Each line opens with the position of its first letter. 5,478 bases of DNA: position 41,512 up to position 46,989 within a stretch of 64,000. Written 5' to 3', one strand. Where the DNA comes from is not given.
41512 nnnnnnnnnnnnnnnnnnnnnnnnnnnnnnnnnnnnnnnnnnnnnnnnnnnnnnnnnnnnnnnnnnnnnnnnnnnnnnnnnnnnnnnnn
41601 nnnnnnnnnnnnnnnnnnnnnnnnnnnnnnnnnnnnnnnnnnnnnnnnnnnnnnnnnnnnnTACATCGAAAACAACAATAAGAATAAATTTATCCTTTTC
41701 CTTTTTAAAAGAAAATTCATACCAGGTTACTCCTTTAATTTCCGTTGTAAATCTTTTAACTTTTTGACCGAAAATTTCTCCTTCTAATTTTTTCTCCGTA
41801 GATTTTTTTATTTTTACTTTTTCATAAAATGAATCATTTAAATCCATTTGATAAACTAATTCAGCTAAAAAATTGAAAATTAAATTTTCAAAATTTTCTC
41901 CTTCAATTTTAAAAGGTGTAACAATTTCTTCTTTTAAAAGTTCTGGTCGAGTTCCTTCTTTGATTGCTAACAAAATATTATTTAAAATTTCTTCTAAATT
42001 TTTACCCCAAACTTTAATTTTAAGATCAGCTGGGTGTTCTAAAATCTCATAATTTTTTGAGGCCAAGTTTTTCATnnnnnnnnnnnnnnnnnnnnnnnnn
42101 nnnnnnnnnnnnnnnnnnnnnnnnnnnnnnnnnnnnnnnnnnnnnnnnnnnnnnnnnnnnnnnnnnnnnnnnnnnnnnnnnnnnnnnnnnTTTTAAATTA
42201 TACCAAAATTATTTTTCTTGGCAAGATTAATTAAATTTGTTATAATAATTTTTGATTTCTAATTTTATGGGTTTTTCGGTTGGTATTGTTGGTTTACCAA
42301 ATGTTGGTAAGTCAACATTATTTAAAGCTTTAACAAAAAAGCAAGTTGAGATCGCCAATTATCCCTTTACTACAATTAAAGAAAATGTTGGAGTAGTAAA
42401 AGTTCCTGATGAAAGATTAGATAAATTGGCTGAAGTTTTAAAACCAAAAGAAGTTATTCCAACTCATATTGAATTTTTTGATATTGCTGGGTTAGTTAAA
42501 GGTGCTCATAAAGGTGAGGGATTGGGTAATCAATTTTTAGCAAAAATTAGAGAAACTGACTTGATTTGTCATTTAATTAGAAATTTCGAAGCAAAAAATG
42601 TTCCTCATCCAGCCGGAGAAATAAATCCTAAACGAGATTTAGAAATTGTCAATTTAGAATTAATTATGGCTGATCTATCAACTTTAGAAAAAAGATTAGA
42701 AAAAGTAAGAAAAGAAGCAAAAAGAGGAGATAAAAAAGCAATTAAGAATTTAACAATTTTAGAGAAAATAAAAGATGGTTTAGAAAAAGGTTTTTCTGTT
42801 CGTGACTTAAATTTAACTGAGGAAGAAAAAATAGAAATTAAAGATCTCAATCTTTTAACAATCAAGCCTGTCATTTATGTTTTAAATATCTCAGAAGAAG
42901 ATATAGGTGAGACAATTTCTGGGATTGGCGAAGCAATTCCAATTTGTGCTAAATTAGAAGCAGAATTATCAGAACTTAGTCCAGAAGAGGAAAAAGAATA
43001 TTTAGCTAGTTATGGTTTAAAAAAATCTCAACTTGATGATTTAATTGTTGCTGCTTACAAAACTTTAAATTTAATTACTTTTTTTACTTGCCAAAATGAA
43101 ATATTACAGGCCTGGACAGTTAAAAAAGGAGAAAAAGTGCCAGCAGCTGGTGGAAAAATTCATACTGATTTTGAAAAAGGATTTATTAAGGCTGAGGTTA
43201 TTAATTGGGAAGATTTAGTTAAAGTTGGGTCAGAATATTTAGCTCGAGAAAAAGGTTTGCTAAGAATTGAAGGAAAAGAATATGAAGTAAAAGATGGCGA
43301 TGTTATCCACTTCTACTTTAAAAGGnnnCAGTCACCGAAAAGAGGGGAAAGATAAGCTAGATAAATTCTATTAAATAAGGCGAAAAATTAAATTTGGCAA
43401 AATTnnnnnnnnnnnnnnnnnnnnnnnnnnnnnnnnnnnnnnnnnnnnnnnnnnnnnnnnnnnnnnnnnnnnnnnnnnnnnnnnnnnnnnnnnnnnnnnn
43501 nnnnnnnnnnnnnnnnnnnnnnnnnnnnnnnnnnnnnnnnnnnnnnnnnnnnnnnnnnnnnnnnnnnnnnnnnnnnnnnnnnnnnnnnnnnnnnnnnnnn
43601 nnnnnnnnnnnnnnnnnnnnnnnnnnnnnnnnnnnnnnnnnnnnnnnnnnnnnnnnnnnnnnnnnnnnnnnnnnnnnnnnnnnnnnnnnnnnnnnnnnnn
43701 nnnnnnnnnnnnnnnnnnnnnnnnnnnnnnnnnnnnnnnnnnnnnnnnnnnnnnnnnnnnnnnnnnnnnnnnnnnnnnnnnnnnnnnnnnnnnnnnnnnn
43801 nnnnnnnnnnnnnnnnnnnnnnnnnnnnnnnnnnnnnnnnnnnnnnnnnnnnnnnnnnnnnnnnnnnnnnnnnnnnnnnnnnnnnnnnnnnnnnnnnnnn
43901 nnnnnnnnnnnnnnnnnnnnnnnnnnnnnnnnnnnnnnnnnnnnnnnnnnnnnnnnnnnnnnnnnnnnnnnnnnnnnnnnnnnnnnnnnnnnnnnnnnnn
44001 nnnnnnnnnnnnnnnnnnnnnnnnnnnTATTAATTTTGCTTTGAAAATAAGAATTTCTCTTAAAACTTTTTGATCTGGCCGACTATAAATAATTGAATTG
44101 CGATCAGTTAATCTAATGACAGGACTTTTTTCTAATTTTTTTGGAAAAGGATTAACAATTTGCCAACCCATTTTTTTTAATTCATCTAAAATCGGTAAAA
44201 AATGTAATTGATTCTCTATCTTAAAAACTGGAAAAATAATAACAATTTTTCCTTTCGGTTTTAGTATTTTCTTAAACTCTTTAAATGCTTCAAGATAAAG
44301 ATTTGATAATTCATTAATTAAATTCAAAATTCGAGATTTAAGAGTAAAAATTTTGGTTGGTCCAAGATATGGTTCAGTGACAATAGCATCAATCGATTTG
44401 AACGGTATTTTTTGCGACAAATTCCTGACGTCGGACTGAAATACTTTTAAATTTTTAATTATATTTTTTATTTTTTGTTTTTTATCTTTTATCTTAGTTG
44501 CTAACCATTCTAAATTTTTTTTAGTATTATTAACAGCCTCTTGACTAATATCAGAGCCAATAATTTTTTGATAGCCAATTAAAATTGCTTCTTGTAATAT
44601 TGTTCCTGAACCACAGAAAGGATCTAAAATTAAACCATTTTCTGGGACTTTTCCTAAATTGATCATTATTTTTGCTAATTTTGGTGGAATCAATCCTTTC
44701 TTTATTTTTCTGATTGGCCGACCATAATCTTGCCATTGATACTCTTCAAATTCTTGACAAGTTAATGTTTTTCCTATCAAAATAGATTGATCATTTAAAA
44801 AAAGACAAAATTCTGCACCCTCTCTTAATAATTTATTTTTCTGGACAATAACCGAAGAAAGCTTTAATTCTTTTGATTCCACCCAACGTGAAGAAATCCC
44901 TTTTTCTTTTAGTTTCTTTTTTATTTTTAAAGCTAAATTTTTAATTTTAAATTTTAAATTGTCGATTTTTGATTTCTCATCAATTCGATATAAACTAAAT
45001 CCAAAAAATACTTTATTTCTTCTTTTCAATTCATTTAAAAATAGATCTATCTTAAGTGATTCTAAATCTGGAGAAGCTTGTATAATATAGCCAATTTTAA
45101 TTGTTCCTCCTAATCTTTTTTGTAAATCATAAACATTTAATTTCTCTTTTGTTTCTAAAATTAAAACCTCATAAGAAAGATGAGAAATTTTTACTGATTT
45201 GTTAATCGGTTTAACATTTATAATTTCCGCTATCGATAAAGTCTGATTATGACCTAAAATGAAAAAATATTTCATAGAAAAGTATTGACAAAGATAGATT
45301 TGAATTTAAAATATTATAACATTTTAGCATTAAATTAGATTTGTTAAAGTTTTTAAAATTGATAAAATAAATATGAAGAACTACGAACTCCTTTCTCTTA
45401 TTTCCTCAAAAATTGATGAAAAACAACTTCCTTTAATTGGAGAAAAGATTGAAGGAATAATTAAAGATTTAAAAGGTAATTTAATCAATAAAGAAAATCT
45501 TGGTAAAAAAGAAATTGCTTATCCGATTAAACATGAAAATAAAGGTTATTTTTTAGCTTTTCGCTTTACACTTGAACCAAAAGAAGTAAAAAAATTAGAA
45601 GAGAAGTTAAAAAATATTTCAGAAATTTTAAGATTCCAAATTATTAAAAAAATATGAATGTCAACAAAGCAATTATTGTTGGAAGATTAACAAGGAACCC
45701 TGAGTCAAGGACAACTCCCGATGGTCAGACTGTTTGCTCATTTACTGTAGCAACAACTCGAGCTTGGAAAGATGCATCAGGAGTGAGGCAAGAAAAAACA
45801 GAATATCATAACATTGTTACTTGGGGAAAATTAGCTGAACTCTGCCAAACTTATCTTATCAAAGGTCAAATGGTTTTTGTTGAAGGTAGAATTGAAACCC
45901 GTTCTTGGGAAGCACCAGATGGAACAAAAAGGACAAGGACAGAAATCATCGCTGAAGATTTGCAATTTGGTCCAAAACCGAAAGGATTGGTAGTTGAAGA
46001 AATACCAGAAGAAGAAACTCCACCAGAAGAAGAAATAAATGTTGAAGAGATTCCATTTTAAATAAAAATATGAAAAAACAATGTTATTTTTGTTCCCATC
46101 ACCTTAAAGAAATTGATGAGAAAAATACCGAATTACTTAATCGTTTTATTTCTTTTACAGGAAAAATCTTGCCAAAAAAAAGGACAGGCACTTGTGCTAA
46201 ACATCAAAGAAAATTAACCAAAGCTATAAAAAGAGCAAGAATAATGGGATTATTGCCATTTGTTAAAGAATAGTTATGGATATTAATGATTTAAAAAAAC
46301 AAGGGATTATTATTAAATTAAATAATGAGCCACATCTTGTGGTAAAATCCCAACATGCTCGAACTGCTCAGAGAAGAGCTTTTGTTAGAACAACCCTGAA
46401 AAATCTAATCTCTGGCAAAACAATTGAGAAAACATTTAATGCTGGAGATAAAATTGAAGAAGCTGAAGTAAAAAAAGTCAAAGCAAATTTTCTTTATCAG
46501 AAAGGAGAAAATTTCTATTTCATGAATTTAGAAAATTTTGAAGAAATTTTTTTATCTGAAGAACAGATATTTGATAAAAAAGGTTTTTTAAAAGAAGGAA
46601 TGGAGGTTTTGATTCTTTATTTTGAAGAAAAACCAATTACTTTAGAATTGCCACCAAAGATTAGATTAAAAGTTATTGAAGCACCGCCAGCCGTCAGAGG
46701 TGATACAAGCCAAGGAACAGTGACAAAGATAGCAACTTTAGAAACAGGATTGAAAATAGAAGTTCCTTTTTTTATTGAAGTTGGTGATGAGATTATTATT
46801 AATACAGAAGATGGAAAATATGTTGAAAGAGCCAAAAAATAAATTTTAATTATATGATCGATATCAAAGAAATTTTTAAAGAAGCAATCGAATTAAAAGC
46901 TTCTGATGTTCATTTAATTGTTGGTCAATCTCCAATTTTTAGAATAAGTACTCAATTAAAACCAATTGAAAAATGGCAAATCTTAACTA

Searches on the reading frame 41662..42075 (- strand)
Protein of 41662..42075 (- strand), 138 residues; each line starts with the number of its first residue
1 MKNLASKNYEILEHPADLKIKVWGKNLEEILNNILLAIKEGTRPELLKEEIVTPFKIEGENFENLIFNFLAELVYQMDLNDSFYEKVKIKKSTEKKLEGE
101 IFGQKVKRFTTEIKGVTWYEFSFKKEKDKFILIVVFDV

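Call 66: search_protein_families(library=pfam, proteins=[window:41662-42075:-], max_evalue=0.0001)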
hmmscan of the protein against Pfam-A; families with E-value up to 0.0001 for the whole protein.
window:41662-42075:- (138 aa): 1 family
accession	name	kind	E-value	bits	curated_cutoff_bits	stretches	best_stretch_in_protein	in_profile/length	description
PF01951.21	Archease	-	3.3e-27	95.9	25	1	9-138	1-136/136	Archease protein family (MTH1598/TM1083)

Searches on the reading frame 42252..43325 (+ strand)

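Call 39: search_protein_families(library=pfam, proteins=[window:42252-43325:+], max_evalue=0.00001)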
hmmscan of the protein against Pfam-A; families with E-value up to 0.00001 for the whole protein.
window:42252-43325:+ (358 aa): 3 families
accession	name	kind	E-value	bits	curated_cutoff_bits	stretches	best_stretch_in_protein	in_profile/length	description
PF06071.19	YchF-GTPase_C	-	5.3e-33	113.4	27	1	274-356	1-83/84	Protein of unknown function (DUF933)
PF01926.29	MMR_HSR1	-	5.5e-23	81.7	21.9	1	10-115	2-86/113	50S ribosome-binding GTPase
PF02421.24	FeoB_N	-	1.5e-09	38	27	1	10-54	3-47/156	Ferrous iron transport protein B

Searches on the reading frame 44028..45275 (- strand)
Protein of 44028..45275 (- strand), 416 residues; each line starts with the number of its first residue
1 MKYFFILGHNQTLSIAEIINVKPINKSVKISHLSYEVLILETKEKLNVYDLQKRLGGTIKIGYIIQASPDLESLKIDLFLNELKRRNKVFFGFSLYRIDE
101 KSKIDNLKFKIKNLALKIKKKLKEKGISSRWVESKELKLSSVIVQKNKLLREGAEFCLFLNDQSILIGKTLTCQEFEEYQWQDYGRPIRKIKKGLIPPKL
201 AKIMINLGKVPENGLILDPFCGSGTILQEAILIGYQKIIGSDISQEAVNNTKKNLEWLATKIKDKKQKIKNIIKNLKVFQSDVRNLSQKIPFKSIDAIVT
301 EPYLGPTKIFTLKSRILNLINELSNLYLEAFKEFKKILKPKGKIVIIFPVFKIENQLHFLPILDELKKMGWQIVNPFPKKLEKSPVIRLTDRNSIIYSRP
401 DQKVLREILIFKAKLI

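Call 39: search_protein_families(library=pfam, proteins=[window:44028-45275:-], max_evalue=0.00001)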
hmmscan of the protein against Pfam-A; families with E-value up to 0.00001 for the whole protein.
window:44028-45275:- (416 aa): 3 families
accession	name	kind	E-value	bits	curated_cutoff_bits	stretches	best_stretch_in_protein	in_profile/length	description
PF01170.24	UPF0020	-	1.1e-12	48.5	22.3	1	192-349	7-167/197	RMKL-like, methyltransferase domain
PF01555.25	N6_N4_Mtase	-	8.1e-12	46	26.7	1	184-252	154-220/221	DNA methylase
PF13847.12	Methyltransf_31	-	1.1e-08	35.4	27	1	216-353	7-114/145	Methyltransferase domain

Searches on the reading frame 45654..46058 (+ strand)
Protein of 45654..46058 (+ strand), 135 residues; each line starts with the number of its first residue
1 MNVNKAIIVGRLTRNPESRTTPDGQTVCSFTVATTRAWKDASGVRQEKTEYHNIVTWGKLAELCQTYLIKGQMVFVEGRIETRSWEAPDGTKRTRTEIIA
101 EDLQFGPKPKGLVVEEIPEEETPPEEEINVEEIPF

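Call 66: search_protein_families(library=pfam, proteins=[window:45654-46058:+], max_evalue=0.0001)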
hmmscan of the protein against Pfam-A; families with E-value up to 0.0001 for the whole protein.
window:45654-46058:+ (135 aa): 1 family
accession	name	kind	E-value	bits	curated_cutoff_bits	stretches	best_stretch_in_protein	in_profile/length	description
PF00436.31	SSB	-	1.2e-37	128.6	26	1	3-105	1-103/104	Single-strand binding protein family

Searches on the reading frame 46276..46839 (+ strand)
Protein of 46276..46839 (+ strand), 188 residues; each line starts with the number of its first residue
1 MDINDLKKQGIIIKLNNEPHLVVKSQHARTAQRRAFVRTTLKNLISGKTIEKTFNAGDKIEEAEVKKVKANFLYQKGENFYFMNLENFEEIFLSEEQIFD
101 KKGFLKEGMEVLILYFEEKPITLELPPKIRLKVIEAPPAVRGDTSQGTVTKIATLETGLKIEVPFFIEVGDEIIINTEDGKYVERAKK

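Call 40: search_protein_families(library=pfam, proteins=[window:46276-46839:+], max_evalue=0.00001)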
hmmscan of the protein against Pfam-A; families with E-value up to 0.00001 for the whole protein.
window:46276-46839:+ (188 aa): 3 families
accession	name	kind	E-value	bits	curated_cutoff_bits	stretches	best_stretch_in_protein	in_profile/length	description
PF09285.17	Elong-fact-P_C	-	3.3e-24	84.8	25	1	129-185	1-56/56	Elongation factor P, C-terminal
PF08207.18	EFP_N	-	2.3e-18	66.4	23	1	4-60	3-58/58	Elongation factor P (EF-P) KOW-like domain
PF01132.26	EFP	-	1.1e-17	64.2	27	1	69-121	2-54/54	Elongation factor P (EF-P) OB domain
